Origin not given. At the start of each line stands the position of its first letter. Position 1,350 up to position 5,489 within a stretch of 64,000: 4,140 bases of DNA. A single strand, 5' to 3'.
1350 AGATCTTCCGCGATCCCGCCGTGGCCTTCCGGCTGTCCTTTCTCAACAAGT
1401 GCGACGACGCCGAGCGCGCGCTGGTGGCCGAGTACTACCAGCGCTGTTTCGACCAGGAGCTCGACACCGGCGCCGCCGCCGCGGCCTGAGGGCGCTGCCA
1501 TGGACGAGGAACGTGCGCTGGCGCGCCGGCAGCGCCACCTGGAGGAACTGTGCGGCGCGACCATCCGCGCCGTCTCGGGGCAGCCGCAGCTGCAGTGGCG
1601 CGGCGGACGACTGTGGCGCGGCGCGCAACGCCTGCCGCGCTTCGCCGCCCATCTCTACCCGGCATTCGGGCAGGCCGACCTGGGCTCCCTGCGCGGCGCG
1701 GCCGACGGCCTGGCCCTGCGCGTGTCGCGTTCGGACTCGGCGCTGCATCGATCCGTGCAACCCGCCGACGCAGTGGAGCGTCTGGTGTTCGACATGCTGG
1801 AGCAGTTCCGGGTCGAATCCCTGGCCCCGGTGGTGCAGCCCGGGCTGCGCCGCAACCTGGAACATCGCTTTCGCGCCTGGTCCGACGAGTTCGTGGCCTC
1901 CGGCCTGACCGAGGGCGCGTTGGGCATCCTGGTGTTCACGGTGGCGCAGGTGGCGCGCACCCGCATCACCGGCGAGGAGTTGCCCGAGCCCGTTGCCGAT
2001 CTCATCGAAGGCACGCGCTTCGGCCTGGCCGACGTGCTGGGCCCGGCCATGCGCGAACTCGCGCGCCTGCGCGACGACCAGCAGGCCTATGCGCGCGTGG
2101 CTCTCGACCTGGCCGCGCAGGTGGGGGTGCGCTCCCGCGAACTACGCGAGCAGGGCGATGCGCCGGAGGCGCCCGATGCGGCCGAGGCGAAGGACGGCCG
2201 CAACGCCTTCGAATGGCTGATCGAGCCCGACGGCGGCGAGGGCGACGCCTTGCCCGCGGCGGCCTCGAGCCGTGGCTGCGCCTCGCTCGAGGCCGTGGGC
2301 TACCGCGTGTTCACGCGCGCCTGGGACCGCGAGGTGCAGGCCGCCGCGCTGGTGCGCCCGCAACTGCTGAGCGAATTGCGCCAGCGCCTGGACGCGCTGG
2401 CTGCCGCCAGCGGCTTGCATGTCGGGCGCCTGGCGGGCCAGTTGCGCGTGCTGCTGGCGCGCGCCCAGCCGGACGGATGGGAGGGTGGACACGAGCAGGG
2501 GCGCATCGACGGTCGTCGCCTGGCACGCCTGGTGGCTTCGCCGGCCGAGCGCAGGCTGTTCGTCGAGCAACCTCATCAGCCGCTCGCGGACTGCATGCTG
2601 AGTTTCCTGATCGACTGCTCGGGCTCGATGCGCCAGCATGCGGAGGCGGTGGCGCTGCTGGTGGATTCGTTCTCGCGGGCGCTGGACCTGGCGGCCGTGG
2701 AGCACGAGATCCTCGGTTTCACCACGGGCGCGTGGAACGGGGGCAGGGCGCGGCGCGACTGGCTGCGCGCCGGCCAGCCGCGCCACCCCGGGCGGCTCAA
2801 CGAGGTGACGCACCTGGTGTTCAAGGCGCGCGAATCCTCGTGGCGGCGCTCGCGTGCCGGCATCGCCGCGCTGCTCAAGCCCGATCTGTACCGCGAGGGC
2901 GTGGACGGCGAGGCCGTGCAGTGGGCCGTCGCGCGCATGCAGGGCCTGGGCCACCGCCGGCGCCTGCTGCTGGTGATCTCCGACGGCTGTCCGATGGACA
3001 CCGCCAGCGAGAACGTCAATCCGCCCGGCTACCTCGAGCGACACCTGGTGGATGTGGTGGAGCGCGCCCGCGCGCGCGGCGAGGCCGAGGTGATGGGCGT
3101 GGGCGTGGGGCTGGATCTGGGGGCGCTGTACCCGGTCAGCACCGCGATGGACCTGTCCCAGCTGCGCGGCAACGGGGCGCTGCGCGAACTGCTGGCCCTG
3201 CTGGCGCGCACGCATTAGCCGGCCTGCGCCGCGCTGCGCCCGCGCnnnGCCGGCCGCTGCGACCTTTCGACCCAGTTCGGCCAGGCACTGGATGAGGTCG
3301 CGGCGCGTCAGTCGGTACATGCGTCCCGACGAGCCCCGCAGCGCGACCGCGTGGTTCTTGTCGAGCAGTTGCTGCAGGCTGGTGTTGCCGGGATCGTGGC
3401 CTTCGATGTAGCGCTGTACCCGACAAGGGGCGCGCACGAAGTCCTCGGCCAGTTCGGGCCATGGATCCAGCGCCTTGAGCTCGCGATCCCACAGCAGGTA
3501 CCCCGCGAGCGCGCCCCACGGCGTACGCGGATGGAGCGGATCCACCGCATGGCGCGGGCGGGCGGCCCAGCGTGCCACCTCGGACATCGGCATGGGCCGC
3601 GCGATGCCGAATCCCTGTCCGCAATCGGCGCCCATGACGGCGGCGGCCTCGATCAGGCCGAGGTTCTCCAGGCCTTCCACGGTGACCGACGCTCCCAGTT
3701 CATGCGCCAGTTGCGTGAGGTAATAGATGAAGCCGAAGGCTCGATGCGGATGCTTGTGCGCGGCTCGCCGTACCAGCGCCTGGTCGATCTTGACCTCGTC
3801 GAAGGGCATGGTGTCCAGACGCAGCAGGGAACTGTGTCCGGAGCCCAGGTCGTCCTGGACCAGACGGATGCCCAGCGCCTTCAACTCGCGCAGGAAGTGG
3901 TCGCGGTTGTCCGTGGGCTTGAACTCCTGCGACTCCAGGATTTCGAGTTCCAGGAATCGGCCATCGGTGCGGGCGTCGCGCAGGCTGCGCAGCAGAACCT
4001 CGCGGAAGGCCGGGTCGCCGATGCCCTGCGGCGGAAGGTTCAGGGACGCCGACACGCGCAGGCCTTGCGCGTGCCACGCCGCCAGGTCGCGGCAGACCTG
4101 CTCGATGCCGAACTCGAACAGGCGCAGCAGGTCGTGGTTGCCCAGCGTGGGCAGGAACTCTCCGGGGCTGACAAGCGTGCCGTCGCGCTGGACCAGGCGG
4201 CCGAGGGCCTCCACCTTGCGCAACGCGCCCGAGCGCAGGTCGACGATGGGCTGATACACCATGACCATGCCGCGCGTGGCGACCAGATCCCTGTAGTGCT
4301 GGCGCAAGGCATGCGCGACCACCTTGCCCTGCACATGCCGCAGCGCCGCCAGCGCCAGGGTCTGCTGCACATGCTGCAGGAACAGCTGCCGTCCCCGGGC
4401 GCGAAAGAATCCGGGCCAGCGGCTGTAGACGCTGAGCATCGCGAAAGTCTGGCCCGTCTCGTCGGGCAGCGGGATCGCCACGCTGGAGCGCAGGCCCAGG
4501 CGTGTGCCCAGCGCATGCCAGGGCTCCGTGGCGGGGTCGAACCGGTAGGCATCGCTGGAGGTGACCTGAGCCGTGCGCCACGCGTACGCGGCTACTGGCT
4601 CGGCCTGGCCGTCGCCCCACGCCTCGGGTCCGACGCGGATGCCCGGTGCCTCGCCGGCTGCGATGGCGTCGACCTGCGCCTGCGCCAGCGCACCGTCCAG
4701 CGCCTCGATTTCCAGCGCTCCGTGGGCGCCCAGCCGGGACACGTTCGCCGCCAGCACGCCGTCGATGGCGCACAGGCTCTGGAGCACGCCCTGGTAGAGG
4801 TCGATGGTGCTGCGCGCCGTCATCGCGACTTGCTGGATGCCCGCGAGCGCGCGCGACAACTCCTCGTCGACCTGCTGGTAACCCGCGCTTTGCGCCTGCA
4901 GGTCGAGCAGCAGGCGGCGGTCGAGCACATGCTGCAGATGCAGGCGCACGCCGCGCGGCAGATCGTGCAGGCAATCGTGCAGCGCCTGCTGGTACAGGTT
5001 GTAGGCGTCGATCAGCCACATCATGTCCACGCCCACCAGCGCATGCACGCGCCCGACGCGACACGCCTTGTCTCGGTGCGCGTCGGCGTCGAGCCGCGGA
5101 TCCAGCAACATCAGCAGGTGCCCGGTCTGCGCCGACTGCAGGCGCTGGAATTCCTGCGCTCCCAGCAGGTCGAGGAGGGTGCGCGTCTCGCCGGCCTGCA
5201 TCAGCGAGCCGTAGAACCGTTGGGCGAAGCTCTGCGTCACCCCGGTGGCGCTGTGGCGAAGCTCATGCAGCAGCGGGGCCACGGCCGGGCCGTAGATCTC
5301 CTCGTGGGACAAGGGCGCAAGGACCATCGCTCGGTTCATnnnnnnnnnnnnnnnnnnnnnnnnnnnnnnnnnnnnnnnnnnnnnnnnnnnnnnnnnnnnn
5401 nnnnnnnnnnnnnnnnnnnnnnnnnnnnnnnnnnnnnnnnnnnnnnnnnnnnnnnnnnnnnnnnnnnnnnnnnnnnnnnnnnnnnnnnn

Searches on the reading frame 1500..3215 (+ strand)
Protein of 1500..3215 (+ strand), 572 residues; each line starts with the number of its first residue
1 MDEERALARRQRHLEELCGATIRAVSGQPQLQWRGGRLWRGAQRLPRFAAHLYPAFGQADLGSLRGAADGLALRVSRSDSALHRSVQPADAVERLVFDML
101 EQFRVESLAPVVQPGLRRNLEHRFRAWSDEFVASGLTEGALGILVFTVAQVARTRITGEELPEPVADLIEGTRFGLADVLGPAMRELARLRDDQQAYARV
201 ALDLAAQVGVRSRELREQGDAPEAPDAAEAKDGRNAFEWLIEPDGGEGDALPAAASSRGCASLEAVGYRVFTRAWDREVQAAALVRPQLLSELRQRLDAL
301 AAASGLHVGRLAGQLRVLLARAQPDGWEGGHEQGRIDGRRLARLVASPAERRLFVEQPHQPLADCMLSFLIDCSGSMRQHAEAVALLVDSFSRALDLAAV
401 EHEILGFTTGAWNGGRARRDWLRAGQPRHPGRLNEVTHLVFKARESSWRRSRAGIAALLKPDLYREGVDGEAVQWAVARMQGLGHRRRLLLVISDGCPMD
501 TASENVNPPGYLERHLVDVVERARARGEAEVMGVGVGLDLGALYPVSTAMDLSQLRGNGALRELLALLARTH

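Call 25: search_protein_families(library=pfam, proteins=[window:1500-3215:+], max_evalue=0.00001)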
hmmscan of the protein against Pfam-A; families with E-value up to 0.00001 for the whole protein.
window:1500-3215:+ (572 aa): 2 families
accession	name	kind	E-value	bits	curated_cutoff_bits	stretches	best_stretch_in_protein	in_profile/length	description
PF11775.14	CobT_C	-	9.9e-41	140.2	21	1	359-544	7-193/220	Cobalamin biosynthesis protein CobT VWA domain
PF06213.17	CobT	-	3.1e-24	86.4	26.1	1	21-232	14-221/276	Cobalamin biosynthesis protein CobT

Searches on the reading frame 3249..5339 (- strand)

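Call 25: search_protein_families(library=pfam, proteins=[window:3249-5339:-], max_evalue=0.00001)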
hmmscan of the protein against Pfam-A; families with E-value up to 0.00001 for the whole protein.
window:3249-5339:- (697 aa): 2 families
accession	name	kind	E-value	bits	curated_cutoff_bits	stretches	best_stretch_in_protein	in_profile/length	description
PF00563.25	EAL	-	5e-46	157.4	31.3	1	349-582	4-236/236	EAL domain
PF11563.14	Protoglobin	-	9.3e-09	35.9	25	1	24-159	22-157/158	Protoglobin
